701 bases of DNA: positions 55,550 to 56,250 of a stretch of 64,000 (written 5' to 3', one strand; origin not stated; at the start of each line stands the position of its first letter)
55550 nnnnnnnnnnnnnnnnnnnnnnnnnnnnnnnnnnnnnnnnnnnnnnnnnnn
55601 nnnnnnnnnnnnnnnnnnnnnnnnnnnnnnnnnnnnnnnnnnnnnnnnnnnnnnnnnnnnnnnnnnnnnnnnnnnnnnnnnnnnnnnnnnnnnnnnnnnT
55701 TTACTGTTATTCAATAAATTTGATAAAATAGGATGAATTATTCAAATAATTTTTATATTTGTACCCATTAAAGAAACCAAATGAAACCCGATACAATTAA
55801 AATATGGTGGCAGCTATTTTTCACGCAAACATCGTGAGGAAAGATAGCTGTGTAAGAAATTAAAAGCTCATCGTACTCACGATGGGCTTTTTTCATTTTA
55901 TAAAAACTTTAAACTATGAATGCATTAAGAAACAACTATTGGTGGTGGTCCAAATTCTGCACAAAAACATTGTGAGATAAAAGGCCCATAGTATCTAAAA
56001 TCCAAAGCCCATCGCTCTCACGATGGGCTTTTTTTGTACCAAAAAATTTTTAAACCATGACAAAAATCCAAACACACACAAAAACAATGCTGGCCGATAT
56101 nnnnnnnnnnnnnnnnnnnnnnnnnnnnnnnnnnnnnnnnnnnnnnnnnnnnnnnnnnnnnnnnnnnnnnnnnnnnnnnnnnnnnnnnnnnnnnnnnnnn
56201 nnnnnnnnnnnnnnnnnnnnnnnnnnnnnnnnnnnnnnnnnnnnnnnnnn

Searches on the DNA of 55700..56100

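Call 60: search_rna_families(source=window, start=55700, end=56100, threshold=evalue, max_evalue=10)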
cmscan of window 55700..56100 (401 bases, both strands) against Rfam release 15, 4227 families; matches with E-value up to 10: 30.
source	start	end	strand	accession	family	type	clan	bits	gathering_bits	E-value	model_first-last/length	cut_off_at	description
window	55893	56039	+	RF02079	STnc180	Gene; sRNA;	-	29.4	50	0.00061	1-208/208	no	Enterobacterial sRNA STnc180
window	55893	56013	+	RF01692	Bacteroid-trp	Cis-reg; leader;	-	28.9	49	0.27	1-131/131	no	Bacteroidete tryptophan peptide leader RNA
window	55832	55882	-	RF00213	snoR38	Gene; snRNA; snoRNA; CD-box;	-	24.1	45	0.13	1-91/91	no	Small nucleolar RNA R38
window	55759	55872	+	RF01692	Bacteroid-trp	Cis-reg; leader;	-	24.1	49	2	1-131/131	no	Bacteroidete tryptophan peptide leader RNA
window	55828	55911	+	RF02621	BSnc120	Gene; sRNA;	-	23.5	114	0.0043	1-88/88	no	Brucella sRNA 120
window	55811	55899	+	RF04312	trpB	Cis-reg;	-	23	59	0.56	1-107/107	no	trpB ncRNA motif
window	55722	55834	+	RF01590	plasmodium_snoR14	Gene; snRNA; snoRNA; CD-box;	-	21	90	3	1-127/127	no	small nucleolar RNA snoR14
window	55746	55897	+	RF00515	PyrR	Cis-reg;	-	20.9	54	1.3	1-115/115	no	PyrR binding site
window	55902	56038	+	RF00515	PyrR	Cis-reg;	-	20.4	54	1.6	1-115/115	no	PyrR binding site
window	55967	56037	+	RF00506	Thr_leader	Cis-reg; leader;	-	18.6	55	0.41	1-118/118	no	Threonine operon leader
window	55908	56044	+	RF02860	Arrc14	Gene; sRNA;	-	18.6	99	2.3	1-167/167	no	Actinobacillus sRNA 14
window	55861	55973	-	RF04180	BTnc231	Gene; sRNA;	-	18.2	80.4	0.2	1-154/154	no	Bacteroides sRNA BTnc231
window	55946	56057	-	RF04171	MIR1509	Gene; miRNA;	-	18.2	87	0.72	1-121/121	no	MIR1509 microRNA precursor family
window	55909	56035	+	RF02390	sau-41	Gene; sRNA;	-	18.2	80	1.9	1-156/156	no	Staphylococcus sRNA sau-41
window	55857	55916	-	RF02618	SSRC34_2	Gene; sRNA;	-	18.1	48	1.8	1-125/125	no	Streptococcus sRNA 34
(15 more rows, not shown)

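Call 65: search_rna_families(source=window, start=55740, end=56060, threshold=evalue, max_evalue=3, show_alignments=4)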
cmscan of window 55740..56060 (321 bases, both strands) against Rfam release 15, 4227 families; matches with E-value up to 3: 26.
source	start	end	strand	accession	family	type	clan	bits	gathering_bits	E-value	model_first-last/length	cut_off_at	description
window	55893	56039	+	RF02079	STnc180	Gene; sRNA;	-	29.4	50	0.00049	1-208/208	no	Enterobacterial sRNA STnc180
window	55893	56013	+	RF01692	Bacteroid-trp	Cis-reg; leader;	-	28.9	49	0.21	1-131/131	no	Bacteroidete tryptophan peptide leader RNA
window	55832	55882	-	RF00213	snoR38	Gene; snRNA; snoRNA; CD-box;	-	24.1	45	0.11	1-91/91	no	Small nucleolar RNA R38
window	55759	55872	+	RF01692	Bacteroid-trp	Cis-reg; leader;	-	24.1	49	1.6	1-131/131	no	Bacteroidete tryptophan peptide leader RNA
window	55828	55911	+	RF02621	BSnc120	Gene; sRNA;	-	23.5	114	0.0035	1-88/88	no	Brucella sRNA 120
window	55811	55899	+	RF04312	trpB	Cis-reg;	-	23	59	0.45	1-107/107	no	trpB ncRNA motif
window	55816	55937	+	RF03532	SQ2397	Cis-reg;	-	22.7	100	0.052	1-243/243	no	Cis-regulator of HTH transcription factor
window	55798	55903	+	RF01584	snoR03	Gene; snRNA; snoRNA; HACA-box;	-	22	80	1.5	1-163/163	no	small nucleolar RNA snoR03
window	55849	56044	+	RF04174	MIR4208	Gene; miRNA;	-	21.2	140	0.58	1-191/191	no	MIR4208 microRNA precursor family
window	55746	55897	+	RF00515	PyrR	Cis-reg;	-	20.9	54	1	1-115/115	no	PyrR binding site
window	55902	56038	+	RF00515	PyrR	Cis-reg;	-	20.4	54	1.3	1-115/115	no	PyrR binding site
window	55967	56037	+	RF00506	Thr_leader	Cis-reg; leader;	-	18.6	55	0.33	1-118/118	no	Threonine operon leader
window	55861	55973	-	RF04180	BTnc231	Gene; sRNA;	-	18.2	80.4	0.16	1-154/154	no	Bacteroides sRNA BTnc231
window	55946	56057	-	RF04171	MIR1509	Gene; miRNA;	-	18.2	87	0.58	1-121/121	no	MIR1509 microRNA precursor family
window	55909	56035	+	RF02390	sau-41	Gene; sRNA;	-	18.2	80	1.6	1-156/156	no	Staphylococcus sRNA sau-41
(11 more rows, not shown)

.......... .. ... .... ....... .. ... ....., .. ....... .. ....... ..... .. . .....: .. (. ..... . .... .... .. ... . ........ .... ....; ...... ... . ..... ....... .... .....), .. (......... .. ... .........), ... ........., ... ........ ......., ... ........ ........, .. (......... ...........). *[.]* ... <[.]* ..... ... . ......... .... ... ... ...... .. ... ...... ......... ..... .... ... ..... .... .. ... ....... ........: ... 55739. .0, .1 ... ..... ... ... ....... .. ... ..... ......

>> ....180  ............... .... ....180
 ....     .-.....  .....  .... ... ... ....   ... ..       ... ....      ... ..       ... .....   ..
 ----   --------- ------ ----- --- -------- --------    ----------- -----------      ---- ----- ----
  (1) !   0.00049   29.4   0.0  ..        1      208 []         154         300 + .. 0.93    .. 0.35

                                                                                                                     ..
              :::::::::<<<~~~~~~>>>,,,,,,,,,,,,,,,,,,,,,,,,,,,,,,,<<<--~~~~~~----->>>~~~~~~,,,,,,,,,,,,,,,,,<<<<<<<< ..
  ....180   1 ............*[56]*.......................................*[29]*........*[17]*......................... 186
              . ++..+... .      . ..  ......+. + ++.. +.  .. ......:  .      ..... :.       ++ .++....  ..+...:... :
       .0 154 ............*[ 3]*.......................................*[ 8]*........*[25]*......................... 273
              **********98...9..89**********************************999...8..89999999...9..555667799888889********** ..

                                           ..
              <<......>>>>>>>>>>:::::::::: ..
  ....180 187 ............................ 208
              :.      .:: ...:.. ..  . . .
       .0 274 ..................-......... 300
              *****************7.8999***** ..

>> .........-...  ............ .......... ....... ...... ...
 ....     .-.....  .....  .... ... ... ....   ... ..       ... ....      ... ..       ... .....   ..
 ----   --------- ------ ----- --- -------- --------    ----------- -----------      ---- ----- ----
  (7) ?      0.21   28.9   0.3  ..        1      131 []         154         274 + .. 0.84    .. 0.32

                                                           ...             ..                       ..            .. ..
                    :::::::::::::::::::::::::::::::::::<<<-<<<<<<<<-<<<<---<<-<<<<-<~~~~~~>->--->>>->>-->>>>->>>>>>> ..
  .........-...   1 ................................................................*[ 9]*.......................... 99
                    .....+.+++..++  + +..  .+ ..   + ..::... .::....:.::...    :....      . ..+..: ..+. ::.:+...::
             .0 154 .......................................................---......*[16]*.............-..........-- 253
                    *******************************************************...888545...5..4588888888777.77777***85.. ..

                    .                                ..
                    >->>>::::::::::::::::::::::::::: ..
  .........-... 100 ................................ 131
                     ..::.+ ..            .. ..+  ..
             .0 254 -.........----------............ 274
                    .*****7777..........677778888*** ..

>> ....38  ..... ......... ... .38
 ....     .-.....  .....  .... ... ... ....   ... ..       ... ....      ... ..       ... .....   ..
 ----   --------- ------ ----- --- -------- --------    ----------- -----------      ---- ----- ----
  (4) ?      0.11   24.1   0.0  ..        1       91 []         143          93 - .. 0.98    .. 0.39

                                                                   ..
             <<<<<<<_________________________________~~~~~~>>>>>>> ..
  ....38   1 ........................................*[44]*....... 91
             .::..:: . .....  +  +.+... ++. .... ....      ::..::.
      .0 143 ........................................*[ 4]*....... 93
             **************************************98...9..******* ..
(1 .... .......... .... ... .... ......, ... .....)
